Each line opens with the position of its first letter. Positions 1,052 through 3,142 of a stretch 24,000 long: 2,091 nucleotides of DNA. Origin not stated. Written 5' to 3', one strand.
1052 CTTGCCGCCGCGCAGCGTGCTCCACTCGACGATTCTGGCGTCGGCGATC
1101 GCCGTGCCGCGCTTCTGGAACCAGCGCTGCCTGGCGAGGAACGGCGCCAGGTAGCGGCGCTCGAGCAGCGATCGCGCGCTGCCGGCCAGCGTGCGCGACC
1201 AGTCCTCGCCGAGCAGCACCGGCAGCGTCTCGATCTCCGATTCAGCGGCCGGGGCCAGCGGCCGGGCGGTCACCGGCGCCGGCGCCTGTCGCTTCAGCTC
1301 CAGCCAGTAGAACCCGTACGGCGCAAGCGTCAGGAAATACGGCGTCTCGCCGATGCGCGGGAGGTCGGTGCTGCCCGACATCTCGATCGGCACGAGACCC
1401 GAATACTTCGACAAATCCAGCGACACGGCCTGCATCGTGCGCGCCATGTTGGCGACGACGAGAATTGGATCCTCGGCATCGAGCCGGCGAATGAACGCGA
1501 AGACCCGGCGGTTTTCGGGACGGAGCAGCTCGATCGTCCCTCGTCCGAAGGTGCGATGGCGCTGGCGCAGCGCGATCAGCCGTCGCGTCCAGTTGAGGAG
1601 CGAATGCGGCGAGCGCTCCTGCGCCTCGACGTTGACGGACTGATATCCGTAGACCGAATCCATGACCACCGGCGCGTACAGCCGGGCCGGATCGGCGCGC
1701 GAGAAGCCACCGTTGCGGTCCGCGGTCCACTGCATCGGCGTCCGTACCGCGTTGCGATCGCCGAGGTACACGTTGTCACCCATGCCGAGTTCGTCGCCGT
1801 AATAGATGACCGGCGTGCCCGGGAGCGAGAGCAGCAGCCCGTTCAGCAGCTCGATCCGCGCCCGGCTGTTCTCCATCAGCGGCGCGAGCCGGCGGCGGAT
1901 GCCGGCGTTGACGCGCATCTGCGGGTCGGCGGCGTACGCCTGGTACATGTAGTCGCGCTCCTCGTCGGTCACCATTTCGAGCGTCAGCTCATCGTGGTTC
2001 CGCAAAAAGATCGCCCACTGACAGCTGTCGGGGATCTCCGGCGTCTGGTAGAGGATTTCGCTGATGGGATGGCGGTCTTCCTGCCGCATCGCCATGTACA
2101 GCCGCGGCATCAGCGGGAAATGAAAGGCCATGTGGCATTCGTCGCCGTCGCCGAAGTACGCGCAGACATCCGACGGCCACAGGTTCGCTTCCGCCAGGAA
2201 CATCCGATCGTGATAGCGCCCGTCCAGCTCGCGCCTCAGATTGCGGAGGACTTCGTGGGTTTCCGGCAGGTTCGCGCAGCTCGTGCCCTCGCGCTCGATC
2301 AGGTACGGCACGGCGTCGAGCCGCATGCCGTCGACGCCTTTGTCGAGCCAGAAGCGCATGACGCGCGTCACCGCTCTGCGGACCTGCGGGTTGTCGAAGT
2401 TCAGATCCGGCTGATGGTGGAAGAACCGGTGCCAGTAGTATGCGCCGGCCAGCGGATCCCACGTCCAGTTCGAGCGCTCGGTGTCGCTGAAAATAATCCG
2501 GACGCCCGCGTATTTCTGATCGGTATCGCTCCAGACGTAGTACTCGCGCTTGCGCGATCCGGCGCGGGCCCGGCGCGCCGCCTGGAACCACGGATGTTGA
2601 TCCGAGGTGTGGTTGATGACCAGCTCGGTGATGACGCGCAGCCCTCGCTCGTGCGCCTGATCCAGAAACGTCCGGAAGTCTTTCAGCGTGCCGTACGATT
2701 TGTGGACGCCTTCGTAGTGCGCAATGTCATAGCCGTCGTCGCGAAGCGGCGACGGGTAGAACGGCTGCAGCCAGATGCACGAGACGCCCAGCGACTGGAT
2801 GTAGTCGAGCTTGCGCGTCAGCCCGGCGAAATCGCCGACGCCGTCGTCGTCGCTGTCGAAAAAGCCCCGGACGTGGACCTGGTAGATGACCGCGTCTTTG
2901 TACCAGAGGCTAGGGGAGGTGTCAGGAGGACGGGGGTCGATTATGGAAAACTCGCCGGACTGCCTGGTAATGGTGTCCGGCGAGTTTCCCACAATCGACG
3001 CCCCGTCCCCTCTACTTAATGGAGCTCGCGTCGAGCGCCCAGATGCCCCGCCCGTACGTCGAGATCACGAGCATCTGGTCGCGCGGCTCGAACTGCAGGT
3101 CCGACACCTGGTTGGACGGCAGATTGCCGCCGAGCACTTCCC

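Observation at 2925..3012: Family of long palindromes with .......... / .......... termini sitting on gene ends (copy 1 covers the treS start)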

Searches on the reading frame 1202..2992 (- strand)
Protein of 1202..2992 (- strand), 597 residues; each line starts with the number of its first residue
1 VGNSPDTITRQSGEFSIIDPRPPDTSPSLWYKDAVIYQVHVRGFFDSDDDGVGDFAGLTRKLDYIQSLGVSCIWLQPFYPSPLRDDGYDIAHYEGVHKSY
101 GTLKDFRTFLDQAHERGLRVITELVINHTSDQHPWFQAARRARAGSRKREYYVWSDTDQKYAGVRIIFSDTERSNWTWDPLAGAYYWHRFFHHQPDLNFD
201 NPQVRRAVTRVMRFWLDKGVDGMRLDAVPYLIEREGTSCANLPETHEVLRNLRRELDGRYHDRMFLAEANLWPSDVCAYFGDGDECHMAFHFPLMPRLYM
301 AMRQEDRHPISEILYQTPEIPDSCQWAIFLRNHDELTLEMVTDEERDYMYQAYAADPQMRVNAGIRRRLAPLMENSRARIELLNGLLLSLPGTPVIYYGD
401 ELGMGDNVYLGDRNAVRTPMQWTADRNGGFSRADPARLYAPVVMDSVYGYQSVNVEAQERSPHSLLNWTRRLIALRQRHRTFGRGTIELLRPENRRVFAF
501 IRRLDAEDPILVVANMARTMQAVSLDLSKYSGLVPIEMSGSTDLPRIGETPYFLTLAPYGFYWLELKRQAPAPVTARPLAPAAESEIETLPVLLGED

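Call 16: find_related_loci(query=window:1202-2992:-, collection=genome_contigs, flank=4000)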
Query window:1202-2992:- (597 aa) in genome_contigs; peptide patterns used: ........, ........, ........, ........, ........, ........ (x = any residue, [..] = any of these).
600 stretches matched a pattern (row limit reached: there are more); 599 encode a relative of the query (tblastn E <= 1e-3); the best 80 are kept; 80 distinct loci.
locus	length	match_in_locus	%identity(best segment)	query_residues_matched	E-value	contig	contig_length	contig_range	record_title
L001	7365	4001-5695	73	28-595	0e+0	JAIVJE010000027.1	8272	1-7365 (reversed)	MAG: Acidobacteria bacterium isolate MAG16 MTG16_12276, whole genome shotgun sequence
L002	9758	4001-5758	71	9-594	0e+0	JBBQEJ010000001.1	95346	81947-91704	MAG: Vicinamibacterales bacterium isolate Co_metawrap_1112 Cmw_1112_k141_8804652_length_95346_cov_12.0000, whole genome 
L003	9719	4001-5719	71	19-585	0e+0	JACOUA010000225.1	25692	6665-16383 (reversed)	MAG: Acidobacteria bacterium isolate NC_groundwater_58_Pr7_S-0.65um_66_18 FFV18_Sp65_scaffold_346689, whole genome shotg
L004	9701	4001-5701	71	26-594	0e+0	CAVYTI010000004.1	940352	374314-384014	MAG: uncultured Acidobacteriota bacterium isolate MFD05537.bin.1.91 genome assembly, contig: contig_1835, whole genome s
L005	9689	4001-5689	71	29-594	0e+0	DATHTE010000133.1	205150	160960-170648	MAG TPA_asm: Vicinamibacterales bacterium isolate SMAG_U16069 k141_101435, whole genome shotgun sequence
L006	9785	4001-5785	69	4-595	0e+0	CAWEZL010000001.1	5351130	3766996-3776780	MAG: uncultured Acidobacteriota bacterium isolate MFD00905.bin.1.54 genome assembly, contig: contig_1868, whole genome s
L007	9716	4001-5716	70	19-594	0e+0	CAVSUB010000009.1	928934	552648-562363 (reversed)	MAG: uncultured Acidobacteriota bacterium isolate MFD06298.bin.1.233 genome assembly, contig: contig_35943, whole genome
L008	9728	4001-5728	68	16-595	0e+0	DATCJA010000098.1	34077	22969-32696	MAG TPA_asm: Vicinamibacterales bacterium isolate SMAG_U7873 k141_3446197, whole genome shotgun sequence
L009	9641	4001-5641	72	29-577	0e+0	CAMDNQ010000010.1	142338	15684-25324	MAG: Candidatus Sulfopaludibacter sp. SbA3 isolate TrH-03may19-78 genome assembly, contig: TrH-03may19-C85, whole genome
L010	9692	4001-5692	68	29-595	0e+0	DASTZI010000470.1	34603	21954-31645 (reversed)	MAG TPA_asm: Vicinamibacterales bacterium isolate SMAG_U2464 k141_37064, whole genome shotgun sequence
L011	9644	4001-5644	71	23-571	0e+0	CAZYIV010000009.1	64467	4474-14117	MAG TPA_asm: uncultured Gemmatimonadaceae bacterium isolate binchicken_co118_12 genome assembly, contig: NODE_366_length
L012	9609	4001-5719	66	13-576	0e+0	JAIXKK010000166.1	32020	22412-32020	MAG: Bryobacterales bacterium isolate UW1SPNA014 one-stage_bin014_NODE_1291, whole genome shotgun sequence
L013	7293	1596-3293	66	29-590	0e+0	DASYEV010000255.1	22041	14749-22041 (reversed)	MAG TPA_asm: Acidobacteriaceae bacterium isolate SMAG_U4996 k141_1153647, whole genome shotgun sequence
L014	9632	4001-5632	69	29-573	0e+0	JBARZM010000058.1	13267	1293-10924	MAG: Rubrobacteraceae bacterium isolate MFD12172_ilm_asm_bin25 k127_83783, whole genome shotgun sequence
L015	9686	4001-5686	68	28-593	0e+0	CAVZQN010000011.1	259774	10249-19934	MAG: uncultured bacterium isolate MFD05747.bin.3.202 genome assembly, contig: contig_75326, whole genome shotgun sequenc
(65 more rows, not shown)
